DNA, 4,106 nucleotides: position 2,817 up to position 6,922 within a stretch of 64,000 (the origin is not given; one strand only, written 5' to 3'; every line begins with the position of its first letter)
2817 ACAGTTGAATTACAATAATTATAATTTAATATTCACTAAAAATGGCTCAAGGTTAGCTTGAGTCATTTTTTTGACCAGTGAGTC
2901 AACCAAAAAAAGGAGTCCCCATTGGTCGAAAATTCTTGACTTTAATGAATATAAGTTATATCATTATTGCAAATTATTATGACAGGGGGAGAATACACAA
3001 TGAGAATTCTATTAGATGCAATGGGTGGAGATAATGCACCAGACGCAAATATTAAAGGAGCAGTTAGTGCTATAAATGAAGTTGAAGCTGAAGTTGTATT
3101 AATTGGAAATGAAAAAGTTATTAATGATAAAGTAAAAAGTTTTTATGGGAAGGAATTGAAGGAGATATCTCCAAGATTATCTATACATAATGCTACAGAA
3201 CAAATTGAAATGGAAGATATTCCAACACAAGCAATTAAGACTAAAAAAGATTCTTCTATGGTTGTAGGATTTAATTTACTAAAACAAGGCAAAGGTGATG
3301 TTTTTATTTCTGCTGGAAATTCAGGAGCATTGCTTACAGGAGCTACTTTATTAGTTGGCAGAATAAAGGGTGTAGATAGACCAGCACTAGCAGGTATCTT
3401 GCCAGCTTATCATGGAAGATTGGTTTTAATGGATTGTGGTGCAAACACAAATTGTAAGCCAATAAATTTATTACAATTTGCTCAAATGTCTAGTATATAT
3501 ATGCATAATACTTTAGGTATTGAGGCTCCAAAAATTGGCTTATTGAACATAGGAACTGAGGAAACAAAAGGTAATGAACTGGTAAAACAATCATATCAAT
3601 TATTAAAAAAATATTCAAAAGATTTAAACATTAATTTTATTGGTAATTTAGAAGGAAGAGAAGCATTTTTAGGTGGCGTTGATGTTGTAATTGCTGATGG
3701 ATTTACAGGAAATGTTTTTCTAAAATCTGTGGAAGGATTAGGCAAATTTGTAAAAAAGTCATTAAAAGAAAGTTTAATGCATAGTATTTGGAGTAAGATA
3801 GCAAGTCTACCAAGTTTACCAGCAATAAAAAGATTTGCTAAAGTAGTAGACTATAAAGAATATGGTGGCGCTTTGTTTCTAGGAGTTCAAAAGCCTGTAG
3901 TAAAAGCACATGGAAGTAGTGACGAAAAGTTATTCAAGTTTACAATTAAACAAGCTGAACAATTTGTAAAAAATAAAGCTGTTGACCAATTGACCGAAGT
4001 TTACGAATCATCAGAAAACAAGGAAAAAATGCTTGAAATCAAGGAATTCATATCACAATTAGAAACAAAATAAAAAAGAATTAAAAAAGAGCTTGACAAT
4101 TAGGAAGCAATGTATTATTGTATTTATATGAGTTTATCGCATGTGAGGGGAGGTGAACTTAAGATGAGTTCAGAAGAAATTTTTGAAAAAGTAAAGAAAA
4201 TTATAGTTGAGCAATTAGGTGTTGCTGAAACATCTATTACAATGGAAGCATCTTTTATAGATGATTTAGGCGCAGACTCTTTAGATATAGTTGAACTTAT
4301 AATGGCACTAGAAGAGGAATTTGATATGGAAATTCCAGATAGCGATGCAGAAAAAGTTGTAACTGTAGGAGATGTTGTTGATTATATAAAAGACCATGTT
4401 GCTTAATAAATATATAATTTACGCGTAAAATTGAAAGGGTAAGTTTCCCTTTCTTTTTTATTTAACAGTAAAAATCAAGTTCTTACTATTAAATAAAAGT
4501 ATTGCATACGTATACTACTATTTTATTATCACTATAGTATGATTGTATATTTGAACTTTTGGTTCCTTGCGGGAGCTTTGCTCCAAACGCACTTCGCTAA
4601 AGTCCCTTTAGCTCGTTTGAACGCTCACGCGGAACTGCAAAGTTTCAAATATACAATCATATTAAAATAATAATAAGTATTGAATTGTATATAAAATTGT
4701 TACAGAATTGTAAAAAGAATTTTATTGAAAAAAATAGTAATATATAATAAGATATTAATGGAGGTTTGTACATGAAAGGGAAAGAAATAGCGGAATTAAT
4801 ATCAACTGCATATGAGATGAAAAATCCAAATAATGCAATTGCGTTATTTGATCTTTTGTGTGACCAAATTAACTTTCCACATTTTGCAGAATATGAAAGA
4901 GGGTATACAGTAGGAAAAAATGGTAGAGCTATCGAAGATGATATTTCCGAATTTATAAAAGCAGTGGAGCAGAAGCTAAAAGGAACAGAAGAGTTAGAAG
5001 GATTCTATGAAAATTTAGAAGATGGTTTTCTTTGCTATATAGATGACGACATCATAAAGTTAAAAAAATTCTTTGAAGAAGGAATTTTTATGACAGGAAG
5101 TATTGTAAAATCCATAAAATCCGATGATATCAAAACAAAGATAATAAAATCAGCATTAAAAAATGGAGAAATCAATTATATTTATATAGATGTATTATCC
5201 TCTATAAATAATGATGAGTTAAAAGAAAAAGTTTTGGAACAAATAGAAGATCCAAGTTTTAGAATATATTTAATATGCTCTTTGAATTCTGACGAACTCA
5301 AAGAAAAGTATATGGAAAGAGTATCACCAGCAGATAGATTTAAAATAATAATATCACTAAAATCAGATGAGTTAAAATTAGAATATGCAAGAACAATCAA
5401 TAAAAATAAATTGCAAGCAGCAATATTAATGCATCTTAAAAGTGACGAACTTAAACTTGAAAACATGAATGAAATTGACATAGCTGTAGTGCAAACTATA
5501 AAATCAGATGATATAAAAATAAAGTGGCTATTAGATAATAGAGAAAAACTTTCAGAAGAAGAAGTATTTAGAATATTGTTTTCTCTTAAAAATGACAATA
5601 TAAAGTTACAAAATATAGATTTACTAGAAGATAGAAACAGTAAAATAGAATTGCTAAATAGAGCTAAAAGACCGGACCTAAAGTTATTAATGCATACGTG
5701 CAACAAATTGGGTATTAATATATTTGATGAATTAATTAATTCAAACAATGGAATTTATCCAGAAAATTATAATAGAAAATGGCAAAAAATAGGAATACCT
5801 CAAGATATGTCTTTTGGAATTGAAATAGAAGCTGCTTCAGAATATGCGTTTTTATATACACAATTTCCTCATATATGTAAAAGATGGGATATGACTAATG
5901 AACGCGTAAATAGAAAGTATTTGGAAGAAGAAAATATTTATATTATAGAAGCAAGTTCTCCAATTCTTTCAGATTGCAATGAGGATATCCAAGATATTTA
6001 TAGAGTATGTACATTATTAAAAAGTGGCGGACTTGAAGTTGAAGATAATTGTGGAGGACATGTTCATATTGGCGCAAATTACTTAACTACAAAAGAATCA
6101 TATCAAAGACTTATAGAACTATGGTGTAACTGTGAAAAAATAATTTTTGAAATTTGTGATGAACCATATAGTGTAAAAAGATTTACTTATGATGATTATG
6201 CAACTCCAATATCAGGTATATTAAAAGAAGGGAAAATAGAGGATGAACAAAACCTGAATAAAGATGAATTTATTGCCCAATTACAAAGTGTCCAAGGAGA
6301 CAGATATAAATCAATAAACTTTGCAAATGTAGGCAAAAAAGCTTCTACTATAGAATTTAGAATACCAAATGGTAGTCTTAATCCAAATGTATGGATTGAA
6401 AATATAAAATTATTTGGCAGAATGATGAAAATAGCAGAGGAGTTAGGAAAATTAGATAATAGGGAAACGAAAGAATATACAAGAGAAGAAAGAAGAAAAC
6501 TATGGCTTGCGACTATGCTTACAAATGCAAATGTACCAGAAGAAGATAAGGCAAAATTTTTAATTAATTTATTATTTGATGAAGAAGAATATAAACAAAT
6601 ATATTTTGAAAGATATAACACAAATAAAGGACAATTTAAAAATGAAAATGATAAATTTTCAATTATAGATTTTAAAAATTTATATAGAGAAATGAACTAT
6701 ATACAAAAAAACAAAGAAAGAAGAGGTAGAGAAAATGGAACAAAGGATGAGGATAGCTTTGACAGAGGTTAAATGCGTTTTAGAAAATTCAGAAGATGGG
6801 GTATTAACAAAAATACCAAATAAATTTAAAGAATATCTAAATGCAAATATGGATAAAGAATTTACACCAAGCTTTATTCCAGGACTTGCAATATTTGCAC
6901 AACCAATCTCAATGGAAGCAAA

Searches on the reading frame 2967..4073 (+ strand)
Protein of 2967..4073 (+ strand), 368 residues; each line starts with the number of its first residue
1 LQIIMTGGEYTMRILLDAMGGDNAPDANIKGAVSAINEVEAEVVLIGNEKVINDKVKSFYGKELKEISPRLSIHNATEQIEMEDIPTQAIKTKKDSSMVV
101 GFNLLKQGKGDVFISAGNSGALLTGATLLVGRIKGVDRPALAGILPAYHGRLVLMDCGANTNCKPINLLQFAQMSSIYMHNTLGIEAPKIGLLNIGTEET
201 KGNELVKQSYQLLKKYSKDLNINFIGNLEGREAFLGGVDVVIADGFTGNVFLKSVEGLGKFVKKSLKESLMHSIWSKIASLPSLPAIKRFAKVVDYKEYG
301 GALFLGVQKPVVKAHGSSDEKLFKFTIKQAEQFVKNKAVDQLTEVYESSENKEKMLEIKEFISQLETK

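Call 12: search_protein_families(library=pfam, proteins=[window:2967-4073:+])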
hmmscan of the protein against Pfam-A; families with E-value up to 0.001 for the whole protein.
window:2967-4073:+ (368 aa): 1 family
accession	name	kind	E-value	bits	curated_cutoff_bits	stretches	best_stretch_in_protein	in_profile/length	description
PF02504.20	FA_synthesis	-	1.8e-97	326.8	29.1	1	12-337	1-320/324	Fatty acid synthesis protein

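Call 72: find_homologous_proteins(query=window:2967-4073:+, max_evalue=1e-60)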
Query window:2967-4073:+ (368 aa): 7954 proteins with E <= 1e-60 among 8000 candidates; the best 120 are listed.
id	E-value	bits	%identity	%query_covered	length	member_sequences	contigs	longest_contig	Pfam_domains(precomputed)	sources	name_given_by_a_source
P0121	2.6e-226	769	99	97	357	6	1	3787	PF02504.21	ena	-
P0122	4.3e-225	764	99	97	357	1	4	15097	PF02504.21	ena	-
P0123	7.8e-225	764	99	97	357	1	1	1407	PF02504.21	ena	-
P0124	9.8e-225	763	99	97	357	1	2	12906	PF02504.21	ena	-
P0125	1.2e-224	763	98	97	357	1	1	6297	PF02504.21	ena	-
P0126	2.5e-224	762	98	97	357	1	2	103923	PF02504.21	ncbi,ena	-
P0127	1.1e-223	760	98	97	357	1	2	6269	PF02504.21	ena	-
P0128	2.7e-209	713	90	97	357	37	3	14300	PF02504.21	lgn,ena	-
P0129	4.8e-206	702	90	96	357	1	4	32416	PF02504.21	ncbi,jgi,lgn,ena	-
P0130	4.9e-206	702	89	97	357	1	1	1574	PF02504.21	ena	-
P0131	1.0e-204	697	89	97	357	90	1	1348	PF02504.21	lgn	-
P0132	1.3e-203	694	89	97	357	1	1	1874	PF02504.21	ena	-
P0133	3.3e-203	693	89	97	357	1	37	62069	PF02504.21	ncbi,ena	-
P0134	3.4e-203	692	89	97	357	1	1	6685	PF02504.21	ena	-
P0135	5.0e-203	692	87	97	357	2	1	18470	PF02504.21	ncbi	-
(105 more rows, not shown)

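Call 73: find_encoding_contigs(protein=P0126, flank=10000, max_places=2)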
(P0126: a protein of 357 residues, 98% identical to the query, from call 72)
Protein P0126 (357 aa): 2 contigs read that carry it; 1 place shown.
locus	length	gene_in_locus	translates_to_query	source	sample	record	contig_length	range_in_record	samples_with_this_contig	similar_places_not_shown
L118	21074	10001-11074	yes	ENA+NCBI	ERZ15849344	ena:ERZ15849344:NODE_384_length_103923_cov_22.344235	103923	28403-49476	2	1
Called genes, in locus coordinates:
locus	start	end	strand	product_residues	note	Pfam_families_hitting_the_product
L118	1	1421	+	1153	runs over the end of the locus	-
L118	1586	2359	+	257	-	PF00318:Ribosomal_S2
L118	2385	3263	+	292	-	PF00889:EF_TS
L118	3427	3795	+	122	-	PF01022:HTH_5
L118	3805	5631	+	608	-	PF00122:E1-E2_ATPase, PF00702:Hydrolase, PF08282:Hydrolase_3 (weak)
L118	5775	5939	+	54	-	PF00471:Ribosomal_L33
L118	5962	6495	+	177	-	-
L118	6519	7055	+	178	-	PF02357:NusG, PF00467:KOW (weak)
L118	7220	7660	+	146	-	PF03946:Ribosomal_L11_N, PF00298:Ribosomal_L11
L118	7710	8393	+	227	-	PF00687:Ribosomal_L1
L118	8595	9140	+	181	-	PF00466:Ribosomal_L10, PF27436:RL10_C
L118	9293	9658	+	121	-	PF16320:Ribosomal_L12_N, PF00542:Ribosomal_L12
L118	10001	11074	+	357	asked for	PF02504:FA_synthesis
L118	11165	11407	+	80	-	PF00550:PP-binding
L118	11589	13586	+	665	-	PF12224:Amidoligase_2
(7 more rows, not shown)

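Call 74: find_encoding_contigs(protein=P0129, flank=10000, max_places=2)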
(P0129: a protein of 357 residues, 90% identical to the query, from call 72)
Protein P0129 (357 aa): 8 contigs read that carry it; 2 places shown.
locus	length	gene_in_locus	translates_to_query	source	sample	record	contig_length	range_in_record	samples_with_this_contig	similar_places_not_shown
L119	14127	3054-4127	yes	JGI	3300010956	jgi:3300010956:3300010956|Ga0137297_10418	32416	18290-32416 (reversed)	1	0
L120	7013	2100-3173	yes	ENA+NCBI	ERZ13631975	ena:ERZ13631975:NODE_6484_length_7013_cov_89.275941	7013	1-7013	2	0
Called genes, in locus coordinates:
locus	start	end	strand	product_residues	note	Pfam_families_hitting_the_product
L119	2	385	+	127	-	?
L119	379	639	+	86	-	-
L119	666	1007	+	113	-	-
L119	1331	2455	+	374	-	-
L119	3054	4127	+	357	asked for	PF02504:FA_synthesis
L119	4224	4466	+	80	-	PF00550:PP-binding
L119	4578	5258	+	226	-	PF14622:Ribonucleas_3_3, PF00636:Ribonuclease_3, PF00035:dsrm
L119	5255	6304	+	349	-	PF04055:Radical_SAM, PF16199:Radical_SAM_C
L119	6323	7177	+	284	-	PF07934:OGG_N, PF00730:HhH-GPD, PF00633:HHH (weak)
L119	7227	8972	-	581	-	PF01336:tRNA_anti-codon, PF00152:tRNA-synt_2, PF02938:GAD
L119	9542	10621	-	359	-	PF08769:Spo0A_C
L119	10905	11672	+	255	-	PF00005:ABC_tran, PF02463:SMC_N (faint), PF13304:AAA_21 (faint)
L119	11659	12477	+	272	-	PF00528:BPD_transp_1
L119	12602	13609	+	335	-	PF13379:NMT1_2, PF09084:NMT1, PF12974:Phosphonate-bd (weak)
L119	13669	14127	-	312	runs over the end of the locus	PF13487:HD_5, PF01966:HD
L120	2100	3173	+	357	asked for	PF02504:FA_synthesis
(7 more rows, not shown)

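Call 75: find_encoding_contigs(protein=P0133, flank=10000, max_places=2)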
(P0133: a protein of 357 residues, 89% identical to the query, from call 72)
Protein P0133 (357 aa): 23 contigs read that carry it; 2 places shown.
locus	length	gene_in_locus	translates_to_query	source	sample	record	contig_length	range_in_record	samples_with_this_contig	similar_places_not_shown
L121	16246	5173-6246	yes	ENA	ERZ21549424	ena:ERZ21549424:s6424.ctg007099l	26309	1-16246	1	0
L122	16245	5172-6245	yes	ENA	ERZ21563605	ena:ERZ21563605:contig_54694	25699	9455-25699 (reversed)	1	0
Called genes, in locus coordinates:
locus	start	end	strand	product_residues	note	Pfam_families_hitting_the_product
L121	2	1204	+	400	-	?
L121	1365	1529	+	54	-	PF00471:Ribosomal_L33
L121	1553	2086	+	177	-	-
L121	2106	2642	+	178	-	PF02357:NusG, PF00467:KOW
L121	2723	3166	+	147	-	PF03946:Ribosomal_L11_N, PF00298:Ribosomal_L11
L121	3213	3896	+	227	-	PF00687:Ribosomal_L1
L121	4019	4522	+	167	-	PF00466:Ribosomal_L10, PF27436:RL10_C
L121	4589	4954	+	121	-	PF16320:Ribosomal_L12_N, PF00542:Ribosomal_L12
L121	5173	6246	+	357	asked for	PF02504:FA_synthesis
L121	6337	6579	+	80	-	PF00550:PP-binding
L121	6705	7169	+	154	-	-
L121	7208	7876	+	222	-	PF14622:Ribonucleas_3_3, PF00636:Ribonuclease_3, PF00035:dsrm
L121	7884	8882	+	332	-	PF04055:Radical_SAM, PF16199:Radical_SAM_C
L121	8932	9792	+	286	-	PF07934:OGG_N, PF00730:HhH-GPD, PF00633:HHH (weak)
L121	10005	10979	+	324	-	PF12784:PDDEXK_2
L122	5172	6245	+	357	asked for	PF02504:FA_synthesis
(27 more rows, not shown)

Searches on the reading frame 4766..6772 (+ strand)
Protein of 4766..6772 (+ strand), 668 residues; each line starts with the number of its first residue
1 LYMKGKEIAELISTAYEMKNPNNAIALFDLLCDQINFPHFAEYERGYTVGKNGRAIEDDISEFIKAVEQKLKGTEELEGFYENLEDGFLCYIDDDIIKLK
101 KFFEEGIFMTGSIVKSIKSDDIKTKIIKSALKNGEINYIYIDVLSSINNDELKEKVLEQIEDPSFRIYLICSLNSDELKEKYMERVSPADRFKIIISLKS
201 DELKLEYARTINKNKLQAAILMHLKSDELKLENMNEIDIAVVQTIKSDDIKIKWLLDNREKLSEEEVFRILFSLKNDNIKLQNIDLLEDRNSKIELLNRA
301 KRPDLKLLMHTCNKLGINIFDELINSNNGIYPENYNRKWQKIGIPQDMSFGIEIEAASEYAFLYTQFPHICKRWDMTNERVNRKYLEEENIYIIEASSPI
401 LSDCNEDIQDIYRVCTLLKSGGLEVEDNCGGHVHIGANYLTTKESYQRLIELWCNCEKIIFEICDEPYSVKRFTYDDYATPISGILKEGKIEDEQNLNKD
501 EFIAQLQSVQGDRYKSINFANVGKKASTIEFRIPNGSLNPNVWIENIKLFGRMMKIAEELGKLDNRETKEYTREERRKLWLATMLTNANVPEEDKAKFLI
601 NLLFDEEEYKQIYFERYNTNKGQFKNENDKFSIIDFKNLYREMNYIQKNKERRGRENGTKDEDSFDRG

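Call 12: search_protein_families(library=pfam, proteins=[window:4766-6772:+])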
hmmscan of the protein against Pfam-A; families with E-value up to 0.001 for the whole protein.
window:4766-6772:+ (668 aa): 1 family
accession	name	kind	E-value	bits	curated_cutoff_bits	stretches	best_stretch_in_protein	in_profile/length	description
PF12224.13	Amidoligase_2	-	1.9e-14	54.6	22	1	379-550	61-241/245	Putative amidoligase enzyme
